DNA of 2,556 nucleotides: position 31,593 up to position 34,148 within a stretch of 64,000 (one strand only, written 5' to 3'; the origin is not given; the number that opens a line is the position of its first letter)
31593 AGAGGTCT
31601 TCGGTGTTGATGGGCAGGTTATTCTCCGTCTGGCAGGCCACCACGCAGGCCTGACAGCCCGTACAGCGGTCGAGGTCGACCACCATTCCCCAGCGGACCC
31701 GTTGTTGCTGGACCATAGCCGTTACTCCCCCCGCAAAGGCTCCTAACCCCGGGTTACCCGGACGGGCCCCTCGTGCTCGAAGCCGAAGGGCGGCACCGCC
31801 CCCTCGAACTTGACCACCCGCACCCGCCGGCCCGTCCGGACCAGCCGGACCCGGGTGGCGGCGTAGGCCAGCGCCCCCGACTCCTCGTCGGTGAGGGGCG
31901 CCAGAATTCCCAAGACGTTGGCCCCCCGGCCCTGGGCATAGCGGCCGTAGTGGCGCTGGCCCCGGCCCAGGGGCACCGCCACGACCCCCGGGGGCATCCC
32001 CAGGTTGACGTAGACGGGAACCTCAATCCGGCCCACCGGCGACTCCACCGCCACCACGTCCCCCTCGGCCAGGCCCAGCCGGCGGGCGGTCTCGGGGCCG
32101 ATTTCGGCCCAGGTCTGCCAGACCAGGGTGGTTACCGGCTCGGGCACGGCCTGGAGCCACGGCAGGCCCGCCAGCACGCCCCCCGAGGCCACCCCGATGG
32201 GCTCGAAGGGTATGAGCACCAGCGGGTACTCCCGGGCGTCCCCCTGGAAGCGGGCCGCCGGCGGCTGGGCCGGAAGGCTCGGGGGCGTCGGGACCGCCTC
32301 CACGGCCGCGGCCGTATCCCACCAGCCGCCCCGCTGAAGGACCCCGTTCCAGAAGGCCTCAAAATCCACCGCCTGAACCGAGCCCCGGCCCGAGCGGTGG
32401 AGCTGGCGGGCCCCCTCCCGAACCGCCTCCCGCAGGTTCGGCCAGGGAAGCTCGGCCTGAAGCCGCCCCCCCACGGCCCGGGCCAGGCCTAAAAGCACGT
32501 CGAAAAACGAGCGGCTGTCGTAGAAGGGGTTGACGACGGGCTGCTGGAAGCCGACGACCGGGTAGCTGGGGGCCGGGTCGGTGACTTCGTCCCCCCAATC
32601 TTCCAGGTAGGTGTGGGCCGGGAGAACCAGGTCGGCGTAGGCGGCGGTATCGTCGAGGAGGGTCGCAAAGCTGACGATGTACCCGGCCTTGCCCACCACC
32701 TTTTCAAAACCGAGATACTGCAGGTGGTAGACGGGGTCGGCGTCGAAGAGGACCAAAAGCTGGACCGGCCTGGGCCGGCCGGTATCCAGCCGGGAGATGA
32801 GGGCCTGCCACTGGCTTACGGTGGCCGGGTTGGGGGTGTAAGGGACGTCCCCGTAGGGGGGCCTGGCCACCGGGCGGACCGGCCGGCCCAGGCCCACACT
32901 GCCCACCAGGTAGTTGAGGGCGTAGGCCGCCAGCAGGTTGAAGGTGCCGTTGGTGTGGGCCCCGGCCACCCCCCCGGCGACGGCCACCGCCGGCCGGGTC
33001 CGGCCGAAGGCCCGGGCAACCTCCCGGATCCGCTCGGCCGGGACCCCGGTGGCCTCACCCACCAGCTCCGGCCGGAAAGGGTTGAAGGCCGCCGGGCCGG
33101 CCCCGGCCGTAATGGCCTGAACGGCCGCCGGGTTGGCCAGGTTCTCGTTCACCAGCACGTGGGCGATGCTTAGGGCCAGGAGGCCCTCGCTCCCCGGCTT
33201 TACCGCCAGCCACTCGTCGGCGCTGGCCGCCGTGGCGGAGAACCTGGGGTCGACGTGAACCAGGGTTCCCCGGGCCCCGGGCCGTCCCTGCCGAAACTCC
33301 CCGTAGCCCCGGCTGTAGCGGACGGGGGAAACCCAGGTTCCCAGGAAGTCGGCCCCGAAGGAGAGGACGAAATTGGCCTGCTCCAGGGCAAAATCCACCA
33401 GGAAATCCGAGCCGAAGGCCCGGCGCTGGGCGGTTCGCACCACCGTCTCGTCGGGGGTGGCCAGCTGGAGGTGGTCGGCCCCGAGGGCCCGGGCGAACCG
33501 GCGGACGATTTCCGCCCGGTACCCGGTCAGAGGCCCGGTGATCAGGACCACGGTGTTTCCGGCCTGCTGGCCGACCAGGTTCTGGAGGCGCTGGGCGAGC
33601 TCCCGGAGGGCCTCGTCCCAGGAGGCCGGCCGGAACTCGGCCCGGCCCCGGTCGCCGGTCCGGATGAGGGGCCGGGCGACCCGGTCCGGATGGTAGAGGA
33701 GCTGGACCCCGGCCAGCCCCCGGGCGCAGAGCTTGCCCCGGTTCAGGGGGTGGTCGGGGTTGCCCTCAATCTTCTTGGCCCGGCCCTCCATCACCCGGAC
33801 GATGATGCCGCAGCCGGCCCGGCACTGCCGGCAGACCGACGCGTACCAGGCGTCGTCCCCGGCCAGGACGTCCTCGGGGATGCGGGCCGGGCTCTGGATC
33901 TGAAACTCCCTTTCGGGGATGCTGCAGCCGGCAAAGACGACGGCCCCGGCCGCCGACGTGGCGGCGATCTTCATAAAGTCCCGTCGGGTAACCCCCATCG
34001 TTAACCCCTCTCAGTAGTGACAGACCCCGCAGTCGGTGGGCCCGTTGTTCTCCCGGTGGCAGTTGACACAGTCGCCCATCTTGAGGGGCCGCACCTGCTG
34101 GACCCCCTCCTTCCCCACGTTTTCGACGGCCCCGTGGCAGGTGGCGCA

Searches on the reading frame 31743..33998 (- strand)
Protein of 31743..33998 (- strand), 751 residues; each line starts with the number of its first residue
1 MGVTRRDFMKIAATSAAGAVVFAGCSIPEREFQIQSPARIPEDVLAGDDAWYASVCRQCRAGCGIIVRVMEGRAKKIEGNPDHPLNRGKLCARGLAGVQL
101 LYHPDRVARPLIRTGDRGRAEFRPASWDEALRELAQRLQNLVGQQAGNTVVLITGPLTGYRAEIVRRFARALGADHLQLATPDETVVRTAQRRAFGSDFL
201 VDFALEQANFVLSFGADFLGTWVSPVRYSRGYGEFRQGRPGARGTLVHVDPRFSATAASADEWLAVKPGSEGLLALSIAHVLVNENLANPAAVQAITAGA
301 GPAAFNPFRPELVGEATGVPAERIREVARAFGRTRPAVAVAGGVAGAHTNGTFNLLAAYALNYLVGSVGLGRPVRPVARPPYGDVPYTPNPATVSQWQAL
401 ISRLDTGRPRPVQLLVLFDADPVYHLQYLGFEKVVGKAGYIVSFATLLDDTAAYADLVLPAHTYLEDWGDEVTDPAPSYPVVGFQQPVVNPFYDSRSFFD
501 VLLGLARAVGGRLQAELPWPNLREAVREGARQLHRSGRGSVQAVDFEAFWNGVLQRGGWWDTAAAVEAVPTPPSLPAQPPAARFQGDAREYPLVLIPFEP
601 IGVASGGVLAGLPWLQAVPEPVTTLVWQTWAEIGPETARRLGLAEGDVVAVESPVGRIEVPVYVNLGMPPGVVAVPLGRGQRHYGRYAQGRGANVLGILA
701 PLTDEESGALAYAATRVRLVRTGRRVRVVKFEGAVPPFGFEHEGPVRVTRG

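Call 31: find_encoding_contigs(protein=window:31743-33998:-, flank=10000, max_places=1)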
Protein window:31743-33998:- (751 aa): 3 contigs read that carry it; 1 place shown.
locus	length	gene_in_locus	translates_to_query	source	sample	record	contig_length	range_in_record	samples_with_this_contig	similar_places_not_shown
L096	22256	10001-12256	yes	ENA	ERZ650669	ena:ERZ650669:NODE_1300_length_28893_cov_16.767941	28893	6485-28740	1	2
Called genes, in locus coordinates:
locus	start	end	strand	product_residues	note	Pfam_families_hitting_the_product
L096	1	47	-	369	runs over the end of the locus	PF06925:MGDG_synth, PF00534:Glycos_transf_1, PF04101:Glyco_tran_28_C, PF13692:Glyco_trans_1_4 (weak)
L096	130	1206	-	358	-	PF00932:LTD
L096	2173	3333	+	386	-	PF13473:Cupredoxin_1, PF00127:Copper-bind, PF03640:Lipoprotein_15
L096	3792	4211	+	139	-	PF07690:MFS_1 (weak)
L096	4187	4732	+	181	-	PF07690:MFS_1, PF11700:ATG22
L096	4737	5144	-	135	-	PF00903:Glyoxalase, PF13468:Glyoxalase_3, PF13669:Glyoxalase_4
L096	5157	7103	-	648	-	PF26550:Tricorn_2nd, PF26549:Tricorn_N, PF07676:PD40, PF26550:Tricorn_2nd (weak), PF26549:Tricorn_N, PF20434:BD-FAE, PF00326:Peptidase_S9, PF01738:DLH, +5 more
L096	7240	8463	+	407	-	PF00202:Aminotran_3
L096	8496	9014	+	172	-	PF00293:NUDIX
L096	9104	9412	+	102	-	-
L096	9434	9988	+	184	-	PF02085:Cytochrom_CIII (faint), PF14537:Cytochrom_c3_2 (faint), PF14522:Cytochrome_C7 (weak)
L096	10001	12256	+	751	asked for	PF04879:Molybdop_Fe4S4, PF00384:Molybdopterin, PF01568:Molydop_binding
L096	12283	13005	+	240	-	PF13187:Fer4_9 (faint), PF00037:Fer4 (faint), PF12797:Fer4_2 (weak), PF12837:Fer4_6 (faint), PF13237:Fer4_10 (faint), PF13247:Fer4_11, PF12838:Fer4_7 (weak)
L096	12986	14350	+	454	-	PF03916:NrfD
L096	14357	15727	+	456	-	PF03916:NrfD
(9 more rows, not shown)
